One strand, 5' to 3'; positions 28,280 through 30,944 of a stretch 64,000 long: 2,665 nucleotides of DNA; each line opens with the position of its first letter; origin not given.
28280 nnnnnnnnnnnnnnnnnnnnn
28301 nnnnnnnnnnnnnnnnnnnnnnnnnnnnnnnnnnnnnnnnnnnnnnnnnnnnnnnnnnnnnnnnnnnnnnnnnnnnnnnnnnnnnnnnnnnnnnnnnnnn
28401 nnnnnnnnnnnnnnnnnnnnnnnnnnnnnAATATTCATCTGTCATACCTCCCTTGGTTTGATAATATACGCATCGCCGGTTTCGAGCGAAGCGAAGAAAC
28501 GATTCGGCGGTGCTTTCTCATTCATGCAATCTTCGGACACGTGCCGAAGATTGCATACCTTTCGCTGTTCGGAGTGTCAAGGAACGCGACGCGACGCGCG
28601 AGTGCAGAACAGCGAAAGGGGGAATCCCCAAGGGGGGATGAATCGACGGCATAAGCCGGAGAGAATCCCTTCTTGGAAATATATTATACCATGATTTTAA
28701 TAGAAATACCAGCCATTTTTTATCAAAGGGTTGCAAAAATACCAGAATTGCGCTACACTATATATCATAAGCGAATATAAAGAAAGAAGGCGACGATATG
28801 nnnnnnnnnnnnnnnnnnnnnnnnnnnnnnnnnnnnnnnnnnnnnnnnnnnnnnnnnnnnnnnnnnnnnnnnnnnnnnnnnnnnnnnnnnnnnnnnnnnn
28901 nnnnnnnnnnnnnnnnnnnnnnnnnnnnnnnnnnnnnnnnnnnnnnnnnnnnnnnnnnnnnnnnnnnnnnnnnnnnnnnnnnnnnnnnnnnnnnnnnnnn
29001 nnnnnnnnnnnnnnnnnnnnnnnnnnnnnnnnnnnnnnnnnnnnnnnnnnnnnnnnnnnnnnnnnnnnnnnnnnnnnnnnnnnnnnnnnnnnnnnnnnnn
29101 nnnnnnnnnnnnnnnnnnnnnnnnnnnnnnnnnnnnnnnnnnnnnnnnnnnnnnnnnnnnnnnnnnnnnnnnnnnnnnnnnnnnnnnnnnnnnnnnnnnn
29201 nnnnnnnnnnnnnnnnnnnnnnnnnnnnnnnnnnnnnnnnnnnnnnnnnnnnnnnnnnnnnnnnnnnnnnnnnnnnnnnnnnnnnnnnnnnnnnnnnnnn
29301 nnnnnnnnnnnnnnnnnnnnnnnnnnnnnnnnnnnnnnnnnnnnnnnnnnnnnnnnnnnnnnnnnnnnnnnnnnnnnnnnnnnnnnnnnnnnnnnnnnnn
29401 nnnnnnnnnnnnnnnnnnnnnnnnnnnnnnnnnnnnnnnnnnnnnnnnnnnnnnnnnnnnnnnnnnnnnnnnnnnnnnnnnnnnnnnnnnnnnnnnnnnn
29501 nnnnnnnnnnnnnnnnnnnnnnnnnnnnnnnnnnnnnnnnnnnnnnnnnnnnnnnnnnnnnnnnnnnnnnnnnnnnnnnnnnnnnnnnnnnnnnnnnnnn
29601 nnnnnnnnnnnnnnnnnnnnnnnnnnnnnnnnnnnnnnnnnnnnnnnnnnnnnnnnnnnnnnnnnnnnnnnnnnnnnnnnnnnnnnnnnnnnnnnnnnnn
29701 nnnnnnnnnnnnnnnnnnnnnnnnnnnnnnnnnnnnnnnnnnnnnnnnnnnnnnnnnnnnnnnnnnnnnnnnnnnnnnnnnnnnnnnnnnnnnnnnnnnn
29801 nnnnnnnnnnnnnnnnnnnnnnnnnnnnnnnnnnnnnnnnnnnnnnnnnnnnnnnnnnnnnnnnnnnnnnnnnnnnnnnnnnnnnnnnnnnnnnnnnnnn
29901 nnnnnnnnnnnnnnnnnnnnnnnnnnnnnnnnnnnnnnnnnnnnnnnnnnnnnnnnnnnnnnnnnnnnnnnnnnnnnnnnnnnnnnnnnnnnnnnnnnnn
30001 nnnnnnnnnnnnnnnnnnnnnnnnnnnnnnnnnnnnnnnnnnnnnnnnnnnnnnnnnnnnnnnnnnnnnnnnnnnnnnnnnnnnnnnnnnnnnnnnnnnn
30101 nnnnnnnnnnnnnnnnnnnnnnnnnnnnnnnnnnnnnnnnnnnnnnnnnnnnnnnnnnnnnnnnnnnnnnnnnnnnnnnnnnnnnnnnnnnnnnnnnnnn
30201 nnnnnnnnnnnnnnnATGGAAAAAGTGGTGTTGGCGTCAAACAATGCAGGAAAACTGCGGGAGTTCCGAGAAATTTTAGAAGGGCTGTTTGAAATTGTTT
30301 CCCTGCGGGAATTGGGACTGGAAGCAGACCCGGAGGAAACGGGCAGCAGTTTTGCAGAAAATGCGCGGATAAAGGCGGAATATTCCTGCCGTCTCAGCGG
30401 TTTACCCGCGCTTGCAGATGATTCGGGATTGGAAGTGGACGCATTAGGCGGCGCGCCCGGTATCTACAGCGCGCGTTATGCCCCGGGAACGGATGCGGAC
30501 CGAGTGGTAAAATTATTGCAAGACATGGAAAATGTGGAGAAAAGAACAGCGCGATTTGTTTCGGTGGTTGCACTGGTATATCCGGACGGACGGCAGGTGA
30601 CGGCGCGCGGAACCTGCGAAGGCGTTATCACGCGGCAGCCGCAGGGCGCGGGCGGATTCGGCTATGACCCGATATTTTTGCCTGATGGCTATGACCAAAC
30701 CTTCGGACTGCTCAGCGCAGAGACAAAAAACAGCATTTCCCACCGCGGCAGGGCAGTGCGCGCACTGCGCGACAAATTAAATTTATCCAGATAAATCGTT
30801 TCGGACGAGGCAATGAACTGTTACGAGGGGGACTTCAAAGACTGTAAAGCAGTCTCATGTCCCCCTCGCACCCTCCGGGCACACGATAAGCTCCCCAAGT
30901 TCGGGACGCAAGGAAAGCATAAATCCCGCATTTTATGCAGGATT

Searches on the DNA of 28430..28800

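Call 85: search_rna_families(source=window, start=28430, end=28800, threshold=evalue, max_evalue=5)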
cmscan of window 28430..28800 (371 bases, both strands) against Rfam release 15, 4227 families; matches with E-value up to 5: 0.
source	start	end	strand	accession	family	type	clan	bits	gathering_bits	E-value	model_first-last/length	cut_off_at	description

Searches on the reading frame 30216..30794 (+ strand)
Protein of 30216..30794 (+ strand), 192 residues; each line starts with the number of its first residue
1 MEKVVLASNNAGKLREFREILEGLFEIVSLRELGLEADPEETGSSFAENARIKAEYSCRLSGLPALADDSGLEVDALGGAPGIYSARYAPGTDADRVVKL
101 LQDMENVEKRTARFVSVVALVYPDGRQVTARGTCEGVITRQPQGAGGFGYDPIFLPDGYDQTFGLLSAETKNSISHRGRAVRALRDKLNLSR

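Call 14: find_related_loci(query=window:30216-30791:+, collection=genome_contigs, flank=3000)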
Query window:30216-30791:+ (192 aa) in genome_contigs; peptide patterns used: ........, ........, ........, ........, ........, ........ (x = any residue, [..] = any of these).
600 stretches matched a pattern (row limit reached: there are more); 596 encode a relative of the query (tblastn E <= 1e-3); the best 80 are kept; 80 distinct loci.
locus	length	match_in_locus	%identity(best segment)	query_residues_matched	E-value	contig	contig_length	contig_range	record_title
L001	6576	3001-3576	52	3-188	2e-56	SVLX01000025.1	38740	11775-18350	MAG: Oscillospiraceae bacterium isolate SIG498 NODE_22821_length_38740_cov_1.974154, whole genome shotgun sequence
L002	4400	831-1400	53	3-188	1e-55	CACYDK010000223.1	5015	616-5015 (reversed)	MAG: uncultured Ruminococcus sp. isolate RUG11840 genome assembly, contig: RUG11840_asm_223, whole genome shotgun sequen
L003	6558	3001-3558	54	1-188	2e-55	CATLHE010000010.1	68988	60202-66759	MAG TPA_asm: uncultured Christensenella sp. isolate MGG03569_1680015404 genome assembly, contig: ERR2844015_1409, whole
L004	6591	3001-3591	50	1-188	5e-55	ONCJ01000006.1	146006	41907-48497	uncultured Prevotella sp. isolate RUG176 genome assembly, contig: scaffold_96, whole genome shotgun sequence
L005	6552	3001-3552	50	2-184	1e-54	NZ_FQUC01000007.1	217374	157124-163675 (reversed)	Dysgonomonas macrotermitis strain DSM 27370, whole genome shotgun sequence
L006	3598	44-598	52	3-184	5e-54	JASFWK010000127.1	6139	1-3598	MAG: Anaerolineae bacterium isolate D1105U12metaG_sub_Bin_384 D1105U12metaG_FD_scaffold_998_c1, whole genome shotgun seq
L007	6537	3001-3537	53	3-176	6e-54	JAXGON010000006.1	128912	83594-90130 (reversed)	MAG: Anaerolineae bacterium isolate AnMBR.bin280 bin280_6, whole genome shotgun sequence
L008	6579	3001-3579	50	3-189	1e-53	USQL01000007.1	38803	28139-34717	uncultured Clostridiales bacterium isolate UMGS1981 genome assembly, contig: NODE_129_length_38803_cov_6.983251, whole g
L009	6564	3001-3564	50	4-189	1e-53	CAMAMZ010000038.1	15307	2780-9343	MAG: uncultured Bacteroidales bacterium isolate SRR5665903_bin.104_metaWRAP_v1.3_MAG genome assembly, contig: ERZ1144888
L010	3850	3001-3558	51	3-189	2e-53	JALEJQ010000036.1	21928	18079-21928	MAG: Oscillospiraceae bacterium isolate SUG65 k141_8736883, whole genome shotgun sequence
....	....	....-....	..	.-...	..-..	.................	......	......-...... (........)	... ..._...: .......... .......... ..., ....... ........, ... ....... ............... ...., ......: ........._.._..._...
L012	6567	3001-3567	50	3-188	7e-53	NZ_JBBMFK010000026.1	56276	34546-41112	Pseudoflavonifractor intestinihominis strain CLA-AP-H29 CLA-AP-H29_contig_26_length_56276, whole genome shotgun sequence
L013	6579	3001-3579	49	3-189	5e-53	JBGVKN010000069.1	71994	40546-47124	MAG: Faecousia sp. isolate fecal_MAG_303 fecal_MAG_303_contig_0069, whole genome shotgun sequence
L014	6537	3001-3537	49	1-180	1e-52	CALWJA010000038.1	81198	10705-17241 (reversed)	MAG: uncultured Clostridia bacterium isolate E10__bin288 genome assembly, contig: E10__k127_4349071, whole genome shotgu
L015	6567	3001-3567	51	3-188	1e-52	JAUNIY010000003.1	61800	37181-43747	MAG: Eubacteriales bacterium isolate S29M_St_22 NODE_97_length_61800_cov_7.852571, whole genome shotgun sequence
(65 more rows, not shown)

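Call 15: find_encoding_contigs(protein=window:30216-30794:+, flank=3000, max_places=10)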
Protein window:30216-30794:+ (192 aa): 8 contigs read that carry it; 6 places shown.
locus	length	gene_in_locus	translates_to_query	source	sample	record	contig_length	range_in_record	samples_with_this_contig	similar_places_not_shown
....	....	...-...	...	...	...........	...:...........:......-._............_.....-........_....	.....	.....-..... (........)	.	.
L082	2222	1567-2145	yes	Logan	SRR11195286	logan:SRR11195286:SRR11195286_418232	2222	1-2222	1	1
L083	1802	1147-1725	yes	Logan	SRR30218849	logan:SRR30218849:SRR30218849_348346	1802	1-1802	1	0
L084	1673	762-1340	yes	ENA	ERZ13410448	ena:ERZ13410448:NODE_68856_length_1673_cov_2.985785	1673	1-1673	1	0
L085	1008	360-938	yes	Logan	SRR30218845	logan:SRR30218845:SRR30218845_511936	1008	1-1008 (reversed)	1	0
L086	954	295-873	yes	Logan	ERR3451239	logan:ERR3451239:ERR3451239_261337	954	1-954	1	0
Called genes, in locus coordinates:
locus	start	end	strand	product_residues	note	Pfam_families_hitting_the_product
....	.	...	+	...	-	?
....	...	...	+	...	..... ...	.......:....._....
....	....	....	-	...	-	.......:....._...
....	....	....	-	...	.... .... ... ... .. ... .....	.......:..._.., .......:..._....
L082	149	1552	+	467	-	PF01554:MatE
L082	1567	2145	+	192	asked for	PF01725:Ham1p_like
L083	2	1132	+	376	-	?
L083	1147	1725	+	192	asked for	PF01725:Ham1p_like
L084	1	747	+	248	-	?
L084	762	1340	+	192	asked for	PF01725:Ham1p_like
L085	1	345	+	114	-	?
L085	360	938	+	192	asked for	PF01725:Ham1p_like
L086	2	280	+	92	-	?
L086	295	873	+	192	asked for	PF01725:Ham1p_like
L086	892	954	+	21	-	?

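Call 17: find_homologous_proteins(query=window:30216-30791:+, max_evalue=1e-40)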
Query window:30216-30791:+ (192 aa): 3176 proteins with E <= 1e-40 among 8000 candidates; the best 120 are listed.
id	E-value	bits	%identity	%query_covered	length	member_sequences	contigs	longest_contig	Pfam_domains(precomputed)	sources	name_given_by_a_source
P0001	1.3e-119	415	100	100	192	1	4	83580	PF01725.22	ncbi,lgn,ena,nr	ncbi:MAG: RdgB/HAM1 family non-canonical purine NTP pyrophosphatase [Clostridia bacterium]|nr:RdgB/H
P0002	5.0e-116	403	97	100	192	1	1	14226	PF01725.22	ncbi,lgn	-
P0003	6.5e-115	399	96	100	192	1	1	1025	PF01725.22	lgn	-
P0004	6.8e-115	399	97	99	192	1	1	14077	PF01725.22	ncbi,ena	-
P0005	5.7e-112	390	95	98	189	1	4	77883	PF01725.22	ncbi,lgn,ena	-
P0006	6.2e-112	390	95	99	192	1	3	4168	PF01725.22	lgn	-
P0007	1.5e-111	388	95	99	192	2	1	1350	PF01725.22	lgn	-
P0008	4.7e-108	377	91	99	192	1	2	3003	PF01725.22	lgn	-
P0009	6.4e-108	377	90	99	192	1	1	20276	PF01725.22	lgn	-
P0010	1.3e-107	376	91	99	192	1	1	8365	PF01725.22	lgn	-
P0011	2.6e-104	365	88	98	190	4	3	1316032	PF01725.22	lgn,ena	-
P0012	1.2e-93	330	79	98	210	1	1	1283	PF01725.22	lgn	-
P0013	1.9e-89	316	77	98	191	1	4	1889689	PF01725.22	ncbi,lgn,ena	-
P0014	4.4e-85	302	71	98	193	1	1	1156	PF01725.22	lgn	-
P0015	6.1e-85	302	71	98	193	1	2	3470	PF01725.22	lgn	-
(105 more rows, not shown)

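Call 18: find_encoding_contigs(protein=P0005, flank=3000, max_places=2)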
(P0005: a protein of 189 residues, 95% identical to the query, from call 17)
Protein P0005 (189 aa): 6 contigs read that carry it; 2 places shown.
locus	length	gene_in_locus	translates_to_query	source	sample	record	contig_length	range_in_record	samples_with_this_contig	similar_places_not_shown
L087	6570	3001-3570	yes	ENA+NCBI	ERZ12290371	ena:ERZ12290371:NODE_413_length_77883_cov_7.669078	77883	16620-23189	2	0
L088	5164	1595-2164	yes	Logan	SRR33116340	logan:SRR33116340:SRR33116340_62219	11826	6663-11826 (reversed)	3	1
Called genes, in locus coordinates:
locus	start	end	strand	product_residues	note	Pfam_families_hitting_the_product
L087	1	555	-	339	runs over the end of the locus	PF03601:Cons_hypoth698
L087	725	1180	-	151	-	PF00383:dCMP_cyt_deam_1, PF14437:MafB19-deam, PF14439:Bd3614-deam (weak)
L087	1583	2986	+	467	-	PF01554:MatE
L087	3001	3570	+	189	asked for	PF01725:Ham1p_like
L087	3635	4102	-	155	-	PF22381:Staph_reg_Sar_Rot (weak), PF01047:MarR, PF12802:MarR_2, PF13463:HTH_27 (weak)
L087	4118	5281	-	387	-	PF07690:MFS_1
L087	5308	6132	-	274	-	PF01149:Fapy_DNA_glyco, PF06831:H2TH, PF06827:zf-FPG_IleRS (weak)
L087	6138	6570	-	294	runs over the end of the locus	PF04055:Radical_SAM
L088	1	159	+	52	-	?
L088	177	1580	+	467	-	PF01554:MatE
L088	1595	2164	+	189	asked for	PF01725:Ham1p_like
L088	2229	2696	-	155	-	PF22381:Staph_reg_Sar_Rot (weak), PF01047:MarR, PF12802:MarR_2, PF13463:HTH_27 (weak)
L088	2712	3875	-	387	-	PF07690:MFS_1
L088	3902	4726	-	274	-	PF01149:Fapy_DNA_glyco, PF06831:H2TH, PF06827:zf-FPG_IleRS (weak)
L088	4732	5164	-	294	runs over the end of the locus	PF04055:Radical_SAM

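Call 19: find_encoding_contigs(protein=P0011, flank=3000, max_places=2)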
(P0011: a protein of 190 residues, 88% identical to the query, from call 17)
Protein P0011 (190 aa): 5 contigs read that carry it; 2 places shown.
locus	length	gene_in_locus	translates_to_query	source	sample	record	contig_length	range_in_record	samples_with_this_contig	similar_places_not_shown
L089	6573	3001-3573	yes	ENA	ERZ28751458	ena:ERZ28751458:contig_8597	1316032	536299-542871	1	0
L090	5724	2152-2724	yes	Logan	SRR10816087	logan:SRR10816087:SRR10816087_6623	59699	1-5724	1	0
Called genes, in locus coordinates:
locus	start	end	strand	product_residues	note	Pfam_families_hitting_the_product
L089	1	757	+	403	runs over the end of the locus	PF01548:DEDD_Tnp_IS110, PF02371:Transposase_20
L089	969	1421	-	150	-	PF00383:dCMP_cyt_deam_1, PF14437:MafB19-deam, PF14439:Bd3614-deam (weak)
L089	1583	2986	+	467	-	PF01554:MatE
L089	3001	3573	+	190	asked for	PF01725:Ham1p_like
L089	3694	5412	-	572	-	PF13320:GH123_cat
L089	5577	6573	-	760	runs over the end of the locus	PF12833:HTH_18, PF00165:HTH_AraC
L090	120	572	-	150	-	PF00383:dCMP_cyt_deam_1, PF14437:MafB19-deam, PF14439:Bd3614-deam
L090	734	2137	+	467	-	PF01554:MatE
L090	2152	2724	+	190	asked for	PF01725:Ham1p_like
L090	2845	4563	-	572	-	PF13320:GH123_cat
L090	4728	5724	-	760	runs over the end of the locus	PF12833:HTH_18, PF00165:HTH_AraC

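Call 20: find_encoding_contigs(protein=P0013, flank=3000, max_places=2)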
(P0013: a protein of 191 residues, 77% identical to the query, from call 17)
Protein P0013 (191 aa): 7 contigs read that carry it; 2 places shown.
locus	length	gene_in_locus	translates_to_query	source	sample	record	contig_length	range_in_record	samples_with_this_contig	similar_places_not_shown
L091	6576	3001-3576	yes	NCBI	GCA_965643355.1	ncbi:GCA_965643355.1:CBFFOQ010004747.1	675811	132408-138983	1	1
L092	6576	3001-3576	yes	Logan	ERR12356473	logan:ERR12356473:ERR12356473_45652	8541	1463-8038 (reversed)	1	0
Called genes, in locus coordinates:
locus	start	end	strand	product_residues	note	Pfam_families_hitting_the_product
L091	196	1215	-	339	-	PF03601:Cons_hypoth698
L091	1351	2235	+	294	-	PF00126:HTH_1, PF03466:LysR_substrate, PF12727:PBP_like (weak)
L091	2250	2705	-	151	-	PF00383:dCMP_cyt_deam_1, PF14437:MafB19-deam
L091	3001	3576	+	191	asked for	PF01725:Ham1p_like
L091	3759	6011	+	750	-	PF14498:Glyco_hyd_65N_2, PF22124:Glyco_hydro_95_cat, PF21307:Glyco_hydro_95_C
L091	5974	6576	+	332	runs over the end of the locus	PF01408:GFO_IDH_MocA, PF02894:GFO_IDH_MocA_C (weak), PF22725:GFO_IDH_MocA_C3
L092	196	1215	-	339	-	PF03601:Cons_hypoth698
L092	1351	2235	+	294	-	PF00126:HTH_1, PF03466:LysR_substrate, PF12727:PBP_like (weak)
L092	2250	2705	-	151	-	PF00383:dCMP_cyt_deam_1, PF14437:MafB19-deam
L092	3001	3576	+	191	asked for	PF01725:Ham1p_like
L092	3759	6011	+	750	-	PF14498:Glyco_hyd_65N_2, PF22124:Glyco_hydro_95_cat, PF21307:Glyco_hydro_95_C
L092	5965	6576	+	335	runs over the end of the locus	PF01408:GFO_IDH_MocA, PF22725:GFO_IDH_MocA_C3, PF02894:GFO_IDH_MocA_C (weak)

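Call 21: find_encoding_contigs(protein=P0009, flank=3000, max_places=2)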
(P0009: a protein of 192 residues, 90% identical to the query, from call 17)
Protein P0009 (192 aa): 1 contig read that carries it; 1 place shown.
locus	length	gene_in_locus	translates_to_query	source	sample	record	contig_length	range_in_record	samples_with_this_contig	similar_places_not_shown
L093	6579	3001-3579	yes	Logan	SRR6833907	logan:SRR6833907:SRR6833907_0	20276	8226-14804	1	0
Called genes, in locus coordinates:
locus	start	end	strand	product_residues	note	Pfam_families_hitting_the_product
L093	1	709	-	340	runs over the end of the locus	PF03601:Cons_hypoth698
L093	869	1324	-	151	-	PF00383:dCMP_cyt_deam_1, PF14437:MafB19-deam, PF14439:Bd3614-deam (weak)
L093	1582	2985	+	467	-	PF01554:MatE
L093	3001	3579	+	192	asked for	PF01725:Ham1p_like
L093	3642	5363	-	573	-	PF13320:GH123_cat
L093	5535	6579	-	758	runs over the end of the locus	PF12833:HTH_18, PF00165:HTH_AraC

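Call 41: find_encoding_contigs(protein=P0002, flank=6000, max_places=2)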
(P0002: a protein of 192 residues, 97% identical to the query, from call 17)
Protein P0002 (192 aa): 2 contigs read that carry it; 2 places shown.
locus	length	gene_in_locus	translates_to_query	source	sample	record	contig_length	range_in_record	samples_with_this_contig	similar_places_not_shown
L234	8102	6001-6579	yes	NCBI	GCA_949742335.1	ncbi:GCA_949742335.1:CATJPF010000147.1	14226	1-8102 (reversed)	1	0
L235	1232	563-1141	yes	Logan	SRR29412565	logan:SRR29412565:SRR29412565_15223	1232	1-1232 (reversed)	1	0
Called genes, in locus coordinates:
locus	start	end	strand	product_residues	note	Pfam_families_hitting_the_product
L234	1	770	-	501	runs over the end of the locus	PF07833:Cu_amine_oxidN1 (weak)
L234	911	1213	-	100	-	-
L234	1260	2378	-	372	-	PF07470:Glyco_hydro_88, PF06662:C5-epim_C (faint)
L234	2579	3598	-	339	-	PF03601:Cons_hypoth698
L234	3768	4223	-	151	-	PF00383:dCMP_cyt_deam_1, PF14437:MafB19-deam, PF14439:Bd3614-deam (weak)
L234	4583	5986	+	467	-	PF01554:MatE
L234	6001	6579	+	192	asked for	PF01725:Ham1p_like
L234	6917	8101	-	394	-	?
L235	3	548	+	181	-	?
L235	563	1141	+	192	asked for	PF01725:Ham1p_like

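Call 42: find_encoding_contigs(protein=P0004, flank=6000, max_places=2)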
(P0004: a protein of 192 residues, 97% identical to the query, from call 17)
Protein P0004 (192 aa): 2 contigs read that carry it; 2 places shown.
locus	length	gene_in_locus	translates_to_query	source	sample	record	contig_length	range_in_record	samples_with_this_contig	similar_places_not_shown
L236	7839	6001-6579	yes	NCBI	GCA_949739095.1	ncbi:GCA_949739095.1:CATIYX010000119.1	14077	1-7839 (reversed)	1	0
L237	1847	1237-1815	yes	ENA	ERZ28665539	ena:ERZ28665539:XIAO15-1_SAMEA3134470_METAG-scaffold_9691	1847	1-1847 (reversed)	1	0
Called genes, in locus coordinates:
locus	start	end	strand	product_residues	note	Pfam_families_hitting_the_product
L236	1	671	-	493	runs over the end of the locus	PF07833:Cu_amine_oxidN1 (weak)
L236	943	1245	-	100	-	-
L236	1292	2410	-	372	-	PF07470:Glyco_hydro_88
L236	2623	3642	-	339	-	PF03601:Cons_hypoth698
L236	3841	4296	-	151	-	PF00383:dCMP_cyt_deam_1, PF14437:MafB19-deam, PF14439:Bd3614-deam (weak)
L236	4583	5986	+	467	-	PF01554:MatE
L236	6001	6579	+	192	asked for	PF01725:Ham1p_like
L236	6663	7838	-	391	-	?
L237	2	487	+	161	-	?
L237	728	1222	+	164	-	PF01554:MatE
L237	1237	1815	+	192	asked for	PF01725:Ham1p_like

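Call 43: find_encoding_contigs(protein=P0010, flank=6000, max_places=2)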
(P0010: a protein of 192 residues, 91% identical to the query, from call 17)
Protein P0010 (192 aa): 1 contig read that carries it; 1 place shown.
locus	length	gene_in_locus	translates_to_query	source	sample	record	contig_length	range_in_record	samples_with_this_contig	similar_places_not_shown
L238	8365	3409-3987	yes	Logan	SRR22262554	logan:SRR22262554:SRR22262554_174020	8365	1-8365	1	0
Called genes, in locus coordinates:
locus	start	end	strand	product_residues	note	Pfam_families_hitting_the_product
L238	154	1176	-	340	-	PF03601:Cons_hypoth698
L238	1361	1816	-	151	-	PF00383:dCMP_cyt_deam_1, PF14437:MafB19-deam, PF14439:Bd3614-deam (weak)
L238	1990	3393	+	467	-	PF01554:MatE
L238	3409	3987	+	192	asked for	PF01725:Ham1p_like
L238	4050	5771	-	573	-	PF13320:GH123_cat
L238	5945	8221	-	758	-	PF12833:HTH_18, PF00165:HTH_AraC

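Call 50: find_encoding_contigs(protein=P0011, flank=10000, max_places=1)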
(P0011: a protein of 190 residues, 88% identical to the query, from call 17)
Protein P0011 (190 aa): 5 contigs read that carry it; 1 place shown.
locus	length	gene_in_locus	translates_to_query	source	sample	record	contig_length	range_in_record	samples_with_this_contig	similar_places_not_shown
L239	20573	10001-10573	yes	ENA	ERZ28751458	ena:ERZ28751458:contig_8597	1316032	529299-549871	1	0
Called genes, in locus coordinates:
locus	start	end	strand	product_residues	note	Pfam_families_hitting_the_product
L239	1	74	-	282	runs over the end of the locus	PF13349:DUF4097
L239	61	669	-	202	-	PF22564:HAAS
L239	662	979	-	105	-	PF03551:PadR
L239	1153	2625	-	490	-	PF07833:Cu_amine_oxidN1 (faint)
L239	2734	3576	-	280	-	PF00753:Lactamase_B (faint), PF23023:Anti-Pycsar_Apyc1, PF12706:Lactamase_B_2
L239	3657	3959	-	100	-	-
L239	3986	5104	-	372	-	PF07470:Glyco_hydro_88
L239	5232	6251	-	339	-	PF03601:Cons_hypoth698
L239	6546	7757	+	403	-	PF01548:DEDD_Tnp_IS110, PF02371:Transposase_20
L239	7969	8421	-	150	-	PF00383:dCMP_cyt_deam_1, PF14437:MafB19-deam, PF14439:Bd3614-deam (weak)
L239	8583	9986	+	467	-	PF01554:MatE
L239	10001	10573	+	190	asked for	PF01725:Ham1p_like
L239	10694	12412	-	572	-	PF13320:GH123_cat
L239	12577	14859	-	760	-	PF12833:HTH_18, PF00165:HTH_AraC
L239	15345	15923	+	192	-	PF13518:HTH_28, PF13551:HTH_29 (faint), PF01527:HTH_Tnp_1 (weak), PF13518:HTH_28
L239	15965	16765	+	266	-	PF13276:HTH_21, PF00665:rve, PF13683:rve_3, PF13333:rve_2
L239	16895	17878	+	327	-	PF00528:BPD_transp_1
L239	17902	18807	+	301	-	PF00528:BPD_transp_1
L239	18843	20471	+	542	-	-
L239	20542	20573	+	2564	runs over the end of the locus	-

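Call 51: find_encoding_contigs(protein=P0009, flank=10000, max_places=1)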
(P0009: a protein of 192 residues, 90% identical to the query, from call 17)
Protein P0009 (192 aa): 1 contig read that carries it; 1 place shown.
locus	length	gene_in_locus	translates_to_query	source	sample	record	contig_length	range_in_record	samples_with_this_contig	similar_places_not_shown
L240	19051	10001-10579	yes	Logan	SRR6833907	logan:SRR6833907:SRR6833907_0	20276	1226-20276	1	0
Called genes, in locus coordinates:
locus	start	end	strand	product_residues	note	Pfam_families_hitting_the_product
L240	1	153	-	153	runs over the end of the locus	-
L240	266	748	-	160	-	PF01467:CTP_transf_like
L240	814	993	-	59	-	-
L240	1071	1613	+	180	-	-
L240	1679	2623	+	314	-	PF00535:Glycos_transf_2, PF13641:Glyco_tranf_2_3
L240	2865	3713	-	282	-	PF13349:DUF4097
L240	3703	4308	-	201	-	PF22564:HAAS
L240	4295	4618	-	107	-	PF03551:PadR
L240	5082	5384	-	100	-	PF23796:DUF7174 (weak)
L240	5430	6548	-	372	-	PF07470:Glyco_hydro_88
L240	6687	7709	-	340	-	PF03601:Cons_hypoth698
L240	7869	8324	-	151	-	PF00383:dCMP_cyt_deam_1, PF14437:MafB19-deam, PF14439:Bd3614-deam (weak)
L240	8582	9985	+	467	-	PF01554:MatE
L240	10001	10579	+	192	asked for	PF01725:Ham1p_like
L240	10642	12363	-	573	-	PF13320:GH123_cat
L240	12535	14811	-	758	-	PF12833:HTH_18, PF00165:HTH_AraC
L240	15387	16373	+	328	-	PF00528:BPD_transp_1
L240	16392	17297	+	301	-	PF00528:BPD_transp_1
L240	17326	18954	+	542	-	-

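Call 72: search_protein_families(library=pfam, proteins=[window:30216-30791:+], max_evalue=0.01)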
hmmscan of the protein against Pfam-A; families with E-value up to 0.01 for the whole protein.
window:30216-30791:+ (192 aa): 1 family
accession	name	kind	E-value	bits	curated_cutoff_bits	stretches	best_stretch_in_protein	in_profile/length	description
PF01725.21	Ham1p_like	-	3.7e-67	226.3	22.5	1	4-186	1-185/186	Ham1 family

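Call 77: find_encoding_contigs(protein=P0006, flank=3000, max_places=3)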
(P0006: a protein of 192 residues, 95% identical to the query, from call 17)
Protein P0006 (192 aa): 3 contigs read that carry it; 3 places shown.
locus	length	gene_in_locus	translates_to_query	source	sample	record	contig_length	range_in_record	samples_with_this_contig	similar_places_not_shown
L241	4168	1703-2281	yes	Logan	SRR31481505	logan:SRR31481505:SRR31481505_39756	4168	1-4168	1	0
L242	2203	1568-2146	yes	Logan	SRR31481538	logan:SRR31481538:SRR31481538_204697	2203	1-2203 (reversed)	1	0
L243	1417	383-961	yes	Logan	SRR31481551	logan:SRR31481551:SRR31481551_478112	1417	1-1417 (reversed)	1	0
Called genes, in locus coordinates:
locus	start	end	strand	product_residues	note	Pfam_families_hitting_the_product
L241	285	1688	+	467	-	PF01554:MatE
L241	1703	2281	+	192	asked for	PF01725:Ham1p_like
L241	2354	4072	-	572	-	PF13320:GH123_cat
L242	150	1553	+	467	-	PF03023:MurJ (weak), PF01554:MatE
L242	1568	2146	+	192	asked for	PF01725:Ham1p_like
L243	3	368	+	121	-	?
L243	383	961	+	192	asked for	PF01725:Ham1p_like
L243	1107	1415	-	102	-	?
